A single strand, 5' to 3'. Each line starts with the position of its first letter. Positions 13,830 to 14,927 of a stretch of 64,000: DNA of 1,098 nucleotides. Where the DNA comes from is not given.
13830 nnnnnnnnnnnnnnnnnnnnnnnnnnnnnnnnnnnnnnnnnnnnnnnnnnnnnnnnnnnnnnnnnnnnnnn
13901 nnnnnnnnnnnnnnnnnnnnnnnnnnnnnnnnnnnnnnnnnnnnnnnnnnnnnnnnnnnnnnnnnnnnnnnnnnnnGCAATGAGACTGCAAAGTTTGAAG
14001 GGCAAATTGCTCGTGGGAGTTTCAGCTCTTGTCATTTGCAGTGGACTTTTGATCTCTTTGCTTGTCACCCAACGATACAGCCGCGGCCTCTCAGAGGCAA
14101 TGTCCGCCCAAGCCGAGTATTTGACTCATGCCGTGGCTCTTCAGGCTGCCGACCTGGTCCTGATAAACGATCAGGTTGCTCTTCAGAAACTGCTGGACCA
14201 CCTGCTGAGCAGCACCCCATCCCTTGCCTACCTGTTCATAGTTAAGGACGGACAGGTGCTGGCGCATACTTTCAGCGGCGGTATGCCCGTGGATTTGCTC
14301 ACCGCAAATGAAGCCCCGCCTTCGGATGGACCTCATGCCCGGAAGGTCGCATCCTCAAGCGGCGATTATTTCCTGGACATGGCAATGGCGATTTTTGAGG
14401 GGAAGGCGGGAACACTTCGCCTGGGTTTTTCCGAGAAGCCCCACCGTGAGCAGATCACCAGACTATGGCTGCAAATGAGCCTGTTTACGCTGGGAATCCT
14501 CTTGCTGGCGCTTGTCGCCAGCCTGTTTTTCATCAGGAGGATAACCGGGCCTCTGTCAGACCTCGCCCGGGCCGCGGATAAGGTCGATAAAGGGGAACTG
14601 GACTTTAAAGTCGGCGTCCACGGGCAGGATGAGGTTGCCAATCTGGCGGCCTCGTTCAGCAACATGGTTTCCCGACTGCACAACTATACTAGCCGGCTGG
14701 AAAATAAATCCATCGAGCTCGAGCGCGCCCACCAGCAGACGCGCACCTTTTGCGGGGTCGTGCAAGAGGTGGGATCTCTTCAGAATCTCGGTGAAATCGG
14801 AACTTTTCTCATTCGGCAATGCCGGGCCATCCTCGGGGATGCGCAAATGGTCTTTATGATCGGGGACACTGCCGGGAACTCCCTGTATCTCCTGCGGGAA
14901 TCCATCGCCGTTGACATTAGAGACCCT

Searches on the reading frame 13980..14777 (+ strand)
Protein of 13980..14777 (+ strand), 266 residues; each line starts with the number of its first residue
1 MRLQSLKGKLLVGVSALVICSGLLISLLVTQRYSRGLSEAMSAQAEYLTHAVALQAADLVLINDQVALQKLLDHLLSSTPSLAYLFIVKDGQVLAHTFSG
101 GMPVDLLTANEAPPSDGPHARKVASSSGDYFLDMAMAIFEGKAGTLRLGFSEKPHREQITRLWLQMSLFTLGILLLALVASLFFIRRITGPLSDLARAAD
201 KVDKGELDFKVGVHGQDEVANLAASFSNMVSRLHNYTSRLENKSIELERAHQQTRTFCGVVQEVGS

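Call 97: search_dna_similar(query=window:13980-14777:+, collection=plasmids, mode=protein, max_evalue=0.001, max_rows=25)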
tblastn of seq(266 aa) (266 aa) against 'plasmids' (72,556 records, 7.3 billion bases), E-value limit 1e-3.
Records with a match: 8; places in all: 8; records where one place covers at least 80% of the query: 0.
Best place of each record, by identity: <60% 8.
By first word of the organism name: Salinivibrio 3; Enterobacter 1; Azospirillum 1; Ensifer 1; Pseudomonas 1; Paenibacillus 1.
By predicted mobility (MOB-suite, as given by PLSDB): non-mobilizable 7; mobilizable 1.
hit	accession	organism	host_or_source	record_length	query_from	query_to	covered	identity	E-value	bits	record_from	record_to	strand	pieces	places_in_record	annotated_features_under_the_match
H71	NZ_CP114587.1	Salinivibrio kushneri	-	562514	188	252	24%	40.0%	9e-6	54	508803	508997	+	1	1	ATP-binding protein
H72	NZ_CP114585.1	Salinivibrio proteolyticus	-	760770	188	252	24%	40.0%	2e-5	53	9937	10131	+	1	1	ATP-binding protein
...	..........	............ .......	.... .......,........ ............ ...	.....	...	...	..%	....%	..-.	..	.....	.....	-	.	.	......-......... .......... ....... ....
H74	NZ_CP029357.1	Azospirillum thermophilum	cell culture,hot spring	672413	186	255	26%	36.5%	3e-4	49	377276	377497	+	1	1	ATP-binding protein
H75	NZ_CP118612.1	Ensifer adhaerens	Pure isolate,Rhizosphere of Cyperus ...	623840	188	255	26%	36.8%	6e-4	49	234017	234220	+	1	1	adenylate/guanylate cyclase domain-containing protein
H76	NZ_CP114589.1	Salinivibrio kushneri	-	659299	188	256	26%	36.2%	3e-5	52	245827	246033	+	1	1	ATP-binding protein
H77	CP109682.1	Pseudomonas aeruginosa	Homo sapiens,whole organism,swab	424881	188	265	29%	30.5%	6e-4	49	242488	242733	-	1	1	narX: two-component system sensor histidine kinase NarX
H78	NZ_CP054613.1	Paenibacillus cellulosilyticus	cell culture,soil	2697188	186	253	26%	33.8%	1e-3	48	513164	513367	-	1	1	none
